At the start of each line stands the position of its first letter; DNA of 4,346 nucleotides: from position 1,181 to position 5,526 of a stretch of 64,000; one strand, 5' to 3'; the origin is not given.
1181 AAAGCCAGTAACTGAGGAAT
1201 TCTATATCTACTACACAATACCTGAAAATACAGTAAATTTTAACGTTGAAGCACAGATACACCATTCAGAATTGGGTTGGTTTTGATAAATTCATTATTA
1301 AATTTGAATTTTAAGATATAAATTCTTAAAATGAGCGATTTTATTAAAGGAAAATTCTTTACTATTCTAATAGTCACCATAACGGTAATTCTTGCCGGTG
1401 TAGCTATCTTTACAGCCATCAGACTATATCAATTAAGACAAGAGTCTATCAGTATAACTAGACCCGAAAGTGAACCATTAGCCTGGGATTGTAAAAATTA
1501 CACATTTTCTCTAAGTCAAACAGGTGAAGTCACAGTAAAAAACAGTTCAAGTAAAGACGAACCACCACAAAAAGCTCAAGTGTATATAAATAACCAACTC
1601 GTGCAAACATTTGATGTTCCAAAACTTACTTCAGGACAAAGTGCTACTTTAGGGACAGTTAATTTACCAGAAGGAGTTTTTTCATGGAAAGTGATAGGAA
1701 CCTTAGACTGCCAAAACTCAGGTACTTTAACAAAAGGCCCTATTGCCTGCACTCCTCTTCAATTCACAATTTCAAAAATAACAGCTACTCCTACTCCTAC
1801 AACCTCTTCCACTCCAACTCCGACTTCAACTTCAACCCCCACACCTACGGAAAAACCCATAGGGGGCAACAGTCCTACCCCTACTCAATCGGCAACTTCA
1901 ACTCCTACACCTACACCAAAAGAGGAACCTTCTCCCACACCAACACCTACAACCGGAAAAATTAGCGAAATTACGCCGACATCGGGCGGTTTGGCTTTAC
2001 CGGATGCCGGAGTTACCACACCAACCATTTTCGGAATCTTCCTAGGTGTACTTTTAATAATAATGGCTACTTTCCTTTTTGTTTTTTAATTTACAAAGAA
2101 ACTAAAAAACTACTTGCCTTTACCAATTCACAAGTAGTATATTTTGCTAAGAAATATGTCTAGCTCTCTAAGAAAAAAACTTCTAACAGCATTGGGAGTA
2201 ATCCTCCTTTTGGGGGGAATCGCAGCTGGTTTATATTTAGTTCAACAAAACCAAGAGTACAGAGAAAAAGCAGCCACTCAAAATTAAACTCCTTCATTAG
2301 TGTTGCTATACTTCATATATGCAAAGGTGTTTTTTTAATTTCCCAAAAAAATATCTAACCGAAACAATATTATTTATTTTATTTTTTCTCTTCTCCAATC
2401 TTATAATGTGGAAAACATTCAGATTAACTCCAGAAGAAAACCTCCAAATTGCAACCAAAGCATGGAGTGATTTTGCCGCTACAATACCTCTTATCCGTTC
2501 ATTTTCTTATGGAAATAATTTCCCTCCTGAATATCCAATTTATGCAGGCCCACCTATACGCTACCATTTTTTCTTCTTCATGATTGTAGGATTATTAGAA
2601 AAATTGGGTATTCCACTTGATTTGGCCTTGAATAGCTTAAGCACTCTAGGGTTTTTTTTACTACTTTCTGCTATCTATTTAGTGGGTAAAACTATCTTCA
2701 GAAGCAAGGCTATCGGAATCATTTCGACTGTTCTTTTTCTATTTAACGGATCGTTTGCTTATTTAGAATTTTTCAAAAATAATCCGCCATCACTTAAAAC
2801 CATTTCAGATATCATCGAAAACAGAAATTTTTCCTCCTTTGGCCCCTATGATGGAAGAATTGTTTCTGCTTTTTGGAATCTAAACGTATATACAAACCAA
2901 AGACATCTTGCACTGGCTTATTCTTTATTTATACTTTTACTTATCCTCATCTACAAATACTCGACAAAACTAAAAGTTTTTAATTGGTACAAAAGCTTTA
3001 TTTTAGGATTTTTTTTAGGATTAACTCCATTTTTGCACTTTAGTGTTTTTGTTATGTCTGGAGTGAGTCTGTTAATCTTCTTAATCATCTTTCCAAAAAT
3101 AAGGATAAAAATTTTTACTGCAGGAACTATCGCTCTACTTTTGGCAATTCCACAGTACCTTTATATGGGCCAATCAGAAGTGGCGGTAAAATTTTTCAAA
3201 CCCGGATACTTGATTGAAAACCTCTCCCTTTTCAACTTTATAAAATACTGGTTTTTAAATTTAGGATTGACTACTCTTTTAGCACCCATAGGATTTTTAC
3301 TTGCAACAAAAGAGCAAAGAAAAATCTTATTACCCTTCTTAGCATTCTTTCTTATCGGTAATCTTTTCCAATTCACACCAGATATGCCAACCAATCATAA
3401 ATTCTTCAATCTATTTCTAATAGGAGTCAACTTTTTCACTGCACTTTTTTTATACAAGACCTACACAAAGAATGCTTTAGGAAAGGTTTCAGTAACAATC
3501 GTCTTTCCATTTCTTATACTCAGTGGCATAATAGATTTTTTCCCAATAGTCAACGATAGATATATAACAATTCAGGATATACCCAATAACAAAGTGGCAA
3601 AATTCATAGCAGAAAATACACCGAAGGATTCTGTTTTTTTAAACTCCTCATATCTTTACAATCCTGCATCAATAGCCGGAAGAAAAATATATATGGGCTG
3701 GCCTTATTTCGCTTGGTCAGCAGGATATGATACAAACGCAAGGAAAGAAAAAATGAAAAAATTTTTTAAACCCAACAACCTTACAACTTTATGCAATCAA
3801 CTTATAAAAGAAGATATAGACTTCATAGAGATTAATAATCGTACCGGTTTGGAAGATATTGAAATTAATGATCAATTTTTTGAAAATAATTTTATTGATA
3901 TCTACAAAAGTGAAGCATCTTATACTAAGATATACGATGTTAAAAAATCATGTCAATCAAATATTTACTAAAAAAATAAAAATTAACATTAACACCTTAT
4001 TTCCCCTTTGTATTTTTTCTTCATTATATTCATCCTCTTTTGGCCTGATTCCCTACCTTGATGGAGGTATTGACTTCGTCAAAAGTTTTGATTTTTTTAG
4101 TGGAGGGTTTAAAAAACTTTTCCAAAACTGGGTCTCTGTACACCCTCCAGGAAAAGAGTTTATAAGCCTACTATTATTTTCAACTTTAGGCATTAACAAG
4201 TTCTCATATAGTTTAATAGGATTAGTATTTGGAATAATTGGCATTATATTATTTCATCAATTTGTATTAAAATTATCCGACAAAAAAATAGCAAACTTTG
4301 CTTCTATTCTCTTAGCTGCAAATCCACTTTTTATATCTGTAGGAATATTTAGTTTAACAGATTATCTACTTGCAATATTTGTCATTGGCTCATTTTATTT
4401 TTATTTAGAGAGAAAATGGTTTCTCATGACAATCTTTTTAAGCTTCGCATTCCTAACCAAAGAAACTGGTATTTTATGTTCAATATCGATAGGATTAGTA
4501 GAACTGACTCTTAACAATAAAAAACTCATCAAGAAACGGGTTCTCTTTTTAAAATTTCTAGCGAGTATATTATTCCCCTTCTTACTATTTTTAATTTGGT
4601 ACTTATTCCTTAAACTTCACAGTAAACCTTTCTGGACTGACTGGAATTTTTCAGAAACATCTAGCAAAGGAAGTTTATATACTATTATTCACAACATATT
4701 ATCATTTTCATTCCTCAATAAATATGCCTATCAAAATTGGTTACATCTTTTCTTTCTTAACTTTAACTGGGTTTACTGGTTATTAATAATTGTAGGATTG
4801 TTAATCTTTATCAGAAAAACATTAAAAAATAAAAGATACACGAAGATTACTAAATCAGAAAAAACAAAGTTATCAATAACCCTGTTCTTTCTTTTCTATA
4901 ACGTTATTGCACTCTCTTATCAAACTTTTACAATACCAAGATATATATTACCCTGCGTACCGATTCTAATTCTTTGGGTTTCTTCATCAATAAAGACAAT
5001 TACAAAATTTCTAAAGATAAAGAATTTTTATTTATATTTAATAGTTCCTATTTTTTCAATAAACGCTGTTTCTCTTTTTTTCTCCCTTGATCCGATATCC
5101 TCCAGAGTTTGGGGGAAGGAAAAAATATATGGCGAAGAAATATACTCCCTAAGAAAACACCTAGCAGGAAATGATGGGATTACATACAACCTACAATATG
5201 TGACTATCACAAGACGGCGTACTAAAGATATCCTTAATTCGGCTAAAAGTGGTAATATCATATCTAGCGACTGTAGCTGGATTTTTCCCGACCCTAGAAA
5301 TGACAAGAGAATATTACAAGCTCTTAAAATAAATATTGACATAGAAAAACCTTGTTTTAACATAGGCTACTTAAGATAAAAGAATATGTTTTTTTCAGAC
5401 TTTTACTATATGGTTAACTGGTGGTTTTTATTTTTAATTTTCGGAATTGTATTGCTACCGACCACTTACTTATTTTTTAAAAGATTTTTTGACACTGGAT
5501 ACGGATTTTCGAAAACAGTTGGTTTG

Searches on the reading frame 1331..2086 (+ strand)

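Call 9: search_protein_families(library=pfam, proteins=[window:1331-2086:+], max_evalue=0.01)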
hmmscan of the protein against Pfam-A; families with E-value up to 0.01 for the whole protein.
window:1331-2086:+ (252 aa): 1 family
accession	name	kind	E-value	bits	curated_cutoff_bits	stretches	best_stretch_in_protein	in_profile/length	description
PF07705.17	CARDB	-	4e-05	24.2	22.7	1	63-107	21-65/101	CARDB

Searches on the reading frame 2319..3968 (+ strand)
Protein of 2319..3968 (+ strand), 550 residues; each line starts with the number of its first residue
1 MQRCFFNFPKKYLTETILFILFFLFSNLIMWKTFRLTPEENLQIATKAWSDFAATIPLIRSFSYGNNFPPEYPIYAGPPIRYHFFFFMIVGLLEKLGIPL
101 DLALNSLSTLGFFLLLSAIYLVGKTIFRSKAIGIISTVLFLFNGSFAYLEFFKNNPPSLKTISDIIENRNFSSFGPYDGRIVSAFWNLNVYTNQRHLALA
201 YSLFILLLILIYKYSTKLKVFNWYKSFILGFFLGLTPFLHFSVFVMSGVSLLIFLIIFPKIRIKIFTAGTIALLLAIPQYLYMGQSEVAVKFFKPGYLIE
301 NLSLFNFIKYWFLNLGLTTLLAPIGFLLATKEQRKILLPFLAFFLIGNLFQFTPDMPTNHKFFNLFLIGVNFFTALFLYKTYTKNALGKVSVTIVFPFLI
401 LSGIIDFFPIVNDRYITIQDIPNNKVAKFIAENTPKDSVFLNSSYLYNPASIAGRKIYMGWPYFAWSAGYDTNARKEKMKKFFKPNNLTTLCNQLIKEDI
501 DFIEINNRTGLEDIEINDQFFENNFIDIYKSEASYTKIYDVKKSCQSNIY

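Call 6: search_protein_families(library=ncbifam, proteins=[window:2319-3968:+], max_evalue=0.01)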
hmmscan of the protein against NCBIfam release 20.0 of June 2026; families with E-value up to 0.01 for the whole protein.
window:2319-3968:+ (550 aa): 0 families

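Call 9: search_protein_families(library=pfam, proteins=[window:2319-3968:+], max_evalue=0.01)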
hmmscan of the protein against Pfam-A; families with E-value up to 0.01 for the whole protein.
window:2319-3968:+ (550 aa): 0 families

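Call 49: search_protein_families(library=pfam, proteins=[window:2319-3968:+], max_evalue=0.1)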
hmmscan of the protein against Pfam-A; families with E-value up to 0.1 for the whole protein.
window:2319-3968:+ (550 aa): 1 family
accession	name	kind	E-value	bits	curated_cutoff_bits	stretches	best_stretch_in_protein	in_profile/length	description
PF20604.3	DUF6798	-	0.047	13.8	26.9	0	425-461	5-41/61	Domain of unknown function (DUF6798)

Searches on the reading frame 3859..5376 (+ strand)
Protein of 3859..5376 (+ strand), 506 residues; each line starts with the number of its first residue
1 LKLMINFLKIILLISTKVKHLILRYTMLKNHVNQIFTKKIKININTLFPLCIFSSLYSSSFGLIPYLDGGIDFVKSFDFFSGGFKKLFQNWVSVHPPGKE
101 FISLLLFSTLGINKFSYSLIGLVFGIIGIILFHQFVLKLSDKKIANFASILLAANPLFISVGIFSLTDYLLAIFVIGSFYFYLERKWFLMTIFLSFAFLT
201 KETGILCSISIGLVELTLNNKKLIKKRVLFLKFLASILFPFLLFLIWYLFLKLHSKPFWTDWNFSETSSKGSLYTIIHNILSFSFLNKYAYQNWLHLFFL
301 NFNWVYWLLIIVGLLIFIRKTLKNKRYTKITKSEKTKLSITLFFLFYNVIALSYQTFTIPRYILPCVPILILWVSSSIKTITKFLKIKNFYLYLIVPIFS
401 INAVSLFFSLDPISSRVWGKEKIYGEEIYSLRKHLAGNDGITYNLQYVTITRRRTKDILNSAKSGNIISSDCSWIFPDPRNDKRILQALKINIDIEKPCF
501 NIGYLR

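Call 6: search_protein_families(library=ncbifam, proteins=[window:3859-5376:+], max_evalue=0.01)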
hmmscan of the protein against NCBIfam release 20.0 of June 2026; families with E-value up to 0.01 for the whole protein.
window:3859-5376:+ (506 aa): 1 family
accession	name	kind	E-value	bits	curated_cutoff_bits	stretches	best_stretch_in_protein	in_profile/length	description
NF046093.1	AZOBR_p60025_fam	subfamily_domain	8.6e-09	35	150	1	110-238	106-228/232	AZOBR_p60025 family cell surface glycopolymer formation protein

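Call 9: search_protein_families(library=pfam, proteins=[window:3859-5376:+], max_evalue=0.01)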
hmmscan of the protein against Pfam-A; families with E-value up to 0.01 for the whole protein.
window:3859-5376:+ (506 aa): 1 family
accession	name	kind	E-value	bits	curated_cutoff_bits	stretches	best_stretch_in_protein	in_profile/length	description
PF13231.12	PMT_2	-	3.3e-09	37.6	26.1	1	95-247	2-160/160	Dolichyl-phosphate-mannose-protein mannosyltransferase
